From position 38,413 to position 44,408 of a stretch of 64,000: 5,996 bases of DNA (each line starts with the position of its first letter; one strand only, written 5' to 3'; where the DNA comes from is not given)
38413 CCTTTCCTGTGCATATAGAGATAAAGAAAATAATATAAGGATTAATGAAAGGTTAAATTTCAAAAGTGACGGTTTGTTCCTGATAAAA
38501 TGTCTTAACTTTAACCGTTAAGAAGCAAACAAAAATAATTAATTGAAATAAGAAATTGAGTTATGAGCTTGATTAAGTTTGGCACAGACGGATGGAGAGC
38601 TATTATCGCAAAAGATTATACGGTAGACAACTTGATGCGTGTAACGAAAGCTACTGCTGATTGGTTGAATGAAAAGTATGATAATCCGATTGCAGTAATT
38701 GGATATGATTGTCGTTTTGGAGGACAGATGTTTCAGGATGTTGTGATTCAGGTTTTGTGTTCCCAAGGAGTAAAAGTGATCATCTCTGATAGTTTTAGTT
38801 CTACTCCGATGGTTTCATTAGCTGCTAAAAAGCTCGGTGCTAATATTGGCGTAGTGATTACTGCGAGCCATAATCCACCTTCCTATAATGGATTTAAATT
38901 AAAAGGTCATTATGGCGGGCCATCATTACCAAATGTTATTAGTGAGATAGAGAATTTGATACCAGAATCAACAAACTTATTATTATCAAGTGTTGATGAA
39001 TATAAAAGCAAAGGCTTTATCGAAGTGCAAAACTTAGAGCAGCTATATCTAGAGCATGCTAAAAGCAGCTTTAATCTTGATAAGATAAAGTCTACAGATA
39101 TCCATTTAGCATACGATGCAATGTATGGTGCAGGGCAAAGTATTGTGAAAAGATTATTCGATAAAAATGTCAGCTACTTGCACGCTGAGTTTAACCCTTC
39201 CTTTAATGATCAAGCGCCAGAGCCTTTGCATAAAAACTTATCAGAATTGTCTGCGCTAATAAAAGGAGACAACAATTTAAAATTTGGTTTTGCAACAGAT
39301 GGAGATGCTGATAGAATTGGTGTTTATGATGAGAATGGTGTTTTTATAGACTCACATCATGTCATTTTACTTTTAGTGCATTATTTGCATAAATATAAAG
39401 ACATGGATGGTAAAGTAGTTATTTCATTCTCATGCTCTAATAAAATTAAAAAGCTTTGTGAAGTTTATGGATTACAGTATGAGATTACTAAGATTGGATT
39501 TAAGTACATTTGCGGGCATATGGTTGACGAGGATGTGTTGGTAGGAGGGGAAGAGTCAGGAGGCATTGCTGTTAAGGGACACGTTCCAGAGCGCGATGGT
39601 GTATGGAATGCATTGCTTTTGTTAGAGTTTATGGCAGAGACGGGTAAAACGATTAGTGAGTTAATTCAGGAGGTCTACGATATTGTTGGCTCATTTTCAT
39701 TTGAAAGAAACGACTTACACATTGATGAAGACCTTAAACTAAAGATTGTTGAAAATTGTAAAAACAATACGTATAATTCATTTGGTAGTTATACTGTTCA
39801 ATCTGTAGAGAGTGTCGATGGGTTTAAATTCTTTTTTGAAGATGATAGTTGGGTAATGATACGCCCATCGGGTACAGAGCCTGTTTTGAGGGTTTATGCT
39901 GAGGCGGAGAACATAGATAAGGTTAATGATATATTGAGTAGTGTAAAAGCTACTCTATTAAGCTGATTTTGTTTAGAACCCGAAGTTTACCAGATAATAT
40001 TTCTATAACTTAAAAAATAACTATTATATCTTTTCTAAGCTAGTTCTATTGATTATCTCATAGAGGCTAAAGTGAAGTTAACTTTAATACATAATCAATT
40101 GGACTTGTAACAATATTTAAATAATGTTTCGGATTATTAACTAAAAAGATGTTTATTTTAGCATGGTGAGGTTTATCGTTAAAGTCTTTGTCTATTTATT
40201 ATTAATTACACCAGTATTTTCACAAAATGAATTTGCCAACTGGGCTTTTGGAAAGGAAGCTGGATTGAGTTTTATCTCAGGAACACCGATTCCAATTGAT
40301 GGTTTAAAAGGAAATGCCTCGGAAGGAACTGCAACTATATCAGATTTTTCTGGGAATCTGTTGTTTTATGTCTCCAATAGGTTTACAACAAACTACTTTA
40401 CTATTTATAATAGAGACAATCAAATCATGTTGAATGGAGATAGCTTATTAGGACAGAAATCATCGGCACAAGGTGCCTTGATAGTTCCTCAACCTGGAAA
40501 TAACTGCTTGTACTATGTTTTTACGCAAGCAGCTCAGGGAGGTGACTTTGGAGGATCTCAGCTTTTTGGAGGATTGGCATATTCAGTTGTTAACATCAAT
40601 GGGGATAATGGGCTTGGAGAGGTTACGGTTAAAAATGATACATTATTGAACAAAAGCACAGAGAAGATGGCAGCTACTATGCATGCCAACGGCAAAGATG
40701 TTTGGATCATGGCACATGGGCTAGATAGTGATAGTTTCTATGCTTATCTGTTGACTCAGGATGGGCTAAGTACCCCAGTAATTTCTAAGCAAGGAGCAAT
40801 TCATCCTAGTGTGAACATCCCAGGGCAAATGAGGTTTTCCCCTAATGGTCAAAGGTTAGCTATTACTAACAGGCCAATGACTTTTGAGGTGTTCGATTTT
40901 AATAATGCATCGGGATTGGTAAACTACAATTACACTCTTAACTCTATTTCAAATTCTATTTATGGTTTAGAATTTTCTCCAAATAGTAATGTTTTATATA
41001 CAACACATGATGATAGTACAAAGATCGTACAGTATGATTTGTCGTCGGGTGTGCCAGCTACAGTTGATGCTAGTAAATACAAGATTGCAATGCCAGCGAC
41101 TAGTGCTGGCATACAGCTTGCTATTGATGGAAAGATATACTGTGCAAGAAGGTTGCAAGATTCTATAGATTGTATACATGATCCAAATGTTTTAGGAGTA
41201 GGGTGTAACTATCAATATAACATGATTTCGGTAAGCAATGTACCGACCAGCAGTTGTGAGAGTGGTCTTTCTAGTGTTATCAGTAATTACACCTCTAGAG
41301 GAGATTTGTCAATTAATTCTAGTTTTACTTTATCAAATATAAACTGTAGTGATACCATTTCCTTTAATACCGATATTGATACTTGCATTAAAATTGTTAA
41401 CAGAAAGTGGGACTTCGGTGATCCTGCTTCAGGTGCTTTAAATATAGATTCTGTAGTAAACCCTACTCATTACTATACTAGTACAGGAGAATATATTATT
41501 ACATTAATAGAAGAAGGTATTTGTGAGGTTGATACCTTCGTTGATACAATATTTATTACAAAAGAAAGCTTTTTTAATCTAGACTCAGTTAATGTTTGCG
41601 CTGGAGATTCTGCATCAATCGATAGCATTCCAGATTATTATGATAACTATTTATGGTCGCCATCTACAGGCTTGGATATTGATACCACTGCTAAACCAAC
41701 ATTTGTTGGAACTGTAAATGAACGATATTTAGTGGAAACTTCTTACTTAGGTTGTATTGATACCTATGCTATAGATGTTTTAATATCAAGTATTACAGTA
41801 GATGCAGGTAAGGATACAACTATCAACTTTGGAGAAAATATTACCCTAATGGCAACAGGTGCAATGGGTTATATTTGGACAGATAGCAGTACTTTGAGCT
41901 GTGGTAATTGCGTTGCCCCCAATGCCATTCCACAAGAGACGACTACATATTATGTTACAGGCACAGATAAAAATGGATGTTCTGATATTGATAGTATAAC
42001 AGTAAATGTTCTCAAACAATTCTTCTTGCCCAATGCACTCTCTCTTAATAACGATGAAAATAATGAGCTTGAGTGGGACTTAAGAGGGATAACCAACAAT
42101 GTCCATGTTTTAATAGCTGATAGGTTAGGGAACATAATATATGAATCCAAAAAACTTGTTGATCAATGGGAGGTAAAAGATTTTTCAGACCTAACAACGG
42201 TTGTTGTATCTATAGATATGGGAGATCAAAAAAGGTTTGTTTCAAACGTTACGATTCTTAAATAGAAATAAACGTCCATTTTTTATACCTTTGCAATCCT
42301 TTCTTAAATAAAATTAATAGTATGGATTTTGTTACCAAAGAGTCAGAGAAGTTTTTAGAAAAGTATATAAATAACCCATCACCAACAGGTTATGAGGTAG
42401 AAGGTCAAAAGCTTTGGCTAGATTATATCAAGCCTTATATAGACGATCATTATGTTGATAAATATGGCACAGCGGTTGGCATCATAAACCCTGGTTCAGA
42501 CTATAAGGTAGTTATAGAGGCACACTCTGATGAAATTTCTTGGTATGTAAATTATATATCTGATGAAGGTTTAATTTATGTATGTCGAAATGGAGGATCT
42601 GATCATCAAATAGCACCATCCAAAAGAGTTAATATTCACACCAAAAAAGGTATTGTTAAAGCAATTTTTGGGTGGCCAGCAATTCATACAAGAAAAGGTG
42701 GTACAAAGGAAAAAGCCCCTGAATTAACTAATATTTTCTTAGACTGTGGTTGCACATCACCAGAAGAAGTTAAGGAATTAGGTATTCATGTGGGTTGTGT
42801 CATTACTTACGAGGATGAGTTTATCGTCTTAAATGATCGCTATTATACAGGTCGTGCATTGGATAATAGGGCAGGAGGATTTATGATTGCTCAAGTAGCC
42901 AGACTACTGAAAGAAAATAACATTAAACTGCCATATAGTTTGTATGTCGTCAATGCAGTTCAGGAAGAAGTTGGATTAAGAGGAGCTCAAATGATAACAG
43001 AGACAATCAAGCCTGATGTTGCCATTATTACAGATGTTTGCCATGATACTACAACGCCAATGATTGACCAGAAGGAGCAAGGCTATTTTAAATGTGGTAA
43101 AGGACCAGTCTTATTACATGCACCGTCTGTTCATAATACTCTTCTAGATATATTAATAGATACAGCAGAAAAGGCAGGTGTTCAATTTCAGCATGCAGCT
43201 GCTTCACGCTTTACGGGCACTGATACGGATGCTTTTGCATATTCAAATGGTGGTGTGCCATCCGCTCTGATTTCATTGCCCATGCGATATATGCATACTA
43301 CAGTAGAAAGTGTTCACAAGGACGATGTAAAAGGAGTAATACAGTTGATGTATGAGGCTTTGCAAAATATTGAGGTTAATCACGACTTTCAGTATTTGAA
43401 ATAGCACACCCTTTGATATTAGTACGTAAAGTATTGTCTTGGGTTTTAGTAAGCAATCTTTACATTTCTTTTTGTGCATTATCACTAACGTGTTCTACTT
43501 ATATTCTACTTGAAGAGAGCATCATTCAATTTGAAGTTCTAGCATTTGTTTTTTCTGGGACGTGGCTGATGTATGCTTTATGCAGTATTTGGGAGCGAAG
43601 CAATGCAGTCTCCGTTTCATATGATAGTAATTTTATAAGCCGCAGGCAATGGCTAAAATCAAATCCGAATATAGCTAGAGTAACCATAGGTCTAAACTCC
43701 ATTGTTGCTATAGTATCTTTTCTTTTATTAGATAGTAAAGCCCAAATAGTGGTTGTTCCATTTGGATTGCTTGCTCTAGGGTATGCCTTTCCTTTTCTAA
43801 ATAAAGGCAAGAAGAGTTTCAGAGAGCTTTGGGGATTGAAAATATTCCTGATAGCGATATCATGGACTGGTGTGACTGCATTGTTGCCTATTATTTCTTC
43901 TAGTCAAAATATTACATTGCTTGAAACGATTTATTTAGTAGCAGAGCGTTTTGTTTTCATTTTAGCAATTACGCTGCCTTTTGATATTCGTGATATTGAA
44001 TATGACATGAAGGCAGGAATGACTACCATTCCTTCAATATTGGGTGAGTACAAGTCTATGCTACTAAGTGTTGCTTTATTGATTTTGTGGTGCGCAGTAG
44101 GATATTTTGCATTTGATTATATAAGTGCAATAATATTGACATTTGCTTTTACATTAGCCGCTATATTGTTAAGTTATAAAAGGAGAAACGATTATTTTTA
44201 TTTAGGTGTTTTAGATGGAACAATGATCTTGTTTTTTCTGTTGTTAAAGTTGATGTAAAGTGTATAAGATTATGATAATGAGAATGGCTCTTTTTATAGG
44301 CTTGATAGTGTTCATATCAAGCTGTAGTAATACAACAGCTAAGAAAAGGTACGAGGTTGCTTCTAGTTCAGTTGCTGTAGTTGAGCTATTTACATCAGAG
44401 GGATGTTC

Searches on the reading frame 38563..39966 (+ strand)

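Call 6: search_protein_families(library=pfam, proteins=[window:38563-39966:+], max_evalue=0.00001)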
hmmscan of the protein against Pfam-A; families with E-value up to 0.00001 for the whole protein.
window:38563-39966:+ (467 aa): 4 families
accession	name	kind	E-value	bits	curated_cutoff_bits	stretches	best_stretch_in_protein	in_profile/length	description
PF02878.22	PGM_PMM_I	-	6.4e-38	130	22.5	1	5-136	3-134/138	Phosphoglucomutase/phosphomannomutase, alpha/beta/alpha domain I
PF02880.22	PGM_PMM_III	-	1.1e-26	93.7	20.7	1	263-372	1-112/115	Phosphoglucomutase/phosphomannomutase, alpha/beta/alpha domain III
PF02879.22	PGM_PMM_II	-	2.5e-19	70.2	29.3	1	162-259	3-103/103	Phosphoglucomutase/phosphomannomutase, alpha/beta/alpha domain II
PF00408.26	PGM_PMM_IV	-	2.7e-10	40.6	23.1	1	419-458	24-62/68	Phosphoglucomutase/phosphomannomutase, C-terminal domain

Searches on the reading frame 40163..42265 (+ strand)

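Call 6: search_protein_families(library=pfam, proteins=[window:40163-42265:+], max_evalue=0.00001)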
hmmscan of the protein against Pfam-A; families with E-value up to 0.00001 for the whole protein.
window:40163-42265:+ (700 aa): 0 families

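Call 37: search_protein_families(library=pfam, proteins=[window:40163-42265:+], max_evalue=0.001)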
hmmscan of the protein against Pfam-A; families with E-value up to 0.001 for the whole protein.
window:40163-42265:+ (700 aa): 4 families
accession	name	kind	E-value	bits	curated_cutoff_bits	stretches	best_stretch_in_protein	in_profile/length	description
PF18911.6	PKD_4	-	1e-05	25.9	27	1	396-457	17-75/85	PKD domain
PF13585.12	CHU_C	-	4.9e-05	23.8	27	1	622-672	3-54/86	CHU_C Type IX secretion signal domain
PF23414.1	Beta-prop_EML_2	-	0.00013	21.9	90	1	182-299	53-159/266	Echinoderm microtubule-associated protein second beta-propeller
PF21029.3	RMC1_N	-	0.00018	22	27.3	0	222-282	44-104/119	Regulator of MON1-CCZ1 complex, N-terminal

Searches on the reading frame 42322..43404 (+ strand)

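Call 37: search_protein_families(library=pfam, proteins=[window:42322-43404:+], max_evalue=0.001)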
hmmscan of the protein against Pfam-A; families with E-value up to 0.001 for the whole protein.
window:42322-43404:+ (360 aa): 3 families
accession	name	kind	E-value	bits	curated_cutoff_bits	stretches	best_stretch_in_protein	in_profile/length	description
PF05343.19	Peptidase_M42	-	6.6e-74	249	23.2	1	56-342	7-292/292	M42 glutamyl aminopeptidase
PF01546.33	Peptidase_M20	-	3.8e-08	33.9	24.6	1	174-348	27-205/206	Peptidase family M20/M25/M40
PF04389.22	Peptidase_M28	-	2.1e-05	24.8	21.3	1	179-327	30-170/193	Peptidase family M28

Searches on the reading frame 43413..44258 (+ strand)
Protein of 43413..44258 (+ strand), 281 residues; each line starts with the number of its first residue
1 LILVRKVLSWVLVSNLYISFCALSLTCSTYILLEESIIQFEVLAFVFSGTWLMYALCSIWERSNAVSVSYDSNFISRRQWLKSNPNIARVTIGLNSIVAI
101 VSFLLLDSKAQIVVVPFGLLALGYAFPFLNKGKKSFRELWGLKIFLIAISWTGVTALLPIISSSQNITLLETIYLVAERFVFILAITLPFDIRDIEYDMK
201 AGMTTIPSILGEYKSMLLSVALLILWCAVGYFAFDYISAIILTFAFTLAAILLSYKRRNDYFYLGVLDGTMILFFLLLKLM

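Call 37: search_protein_families(library=pfam, proteins=[window:43413-44258:+], max_evalue=0.001)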
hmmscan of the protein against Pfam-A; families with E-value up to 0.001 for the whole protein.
window:43413-44258:+ (281 aa): 1 family
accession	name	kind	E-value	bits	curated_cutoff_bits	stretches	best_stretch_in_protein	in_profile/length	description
PF01040.23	UbiA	-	3.8e-07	30.1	34.2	1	87-257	68-229/250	UbiA prenyltransferase family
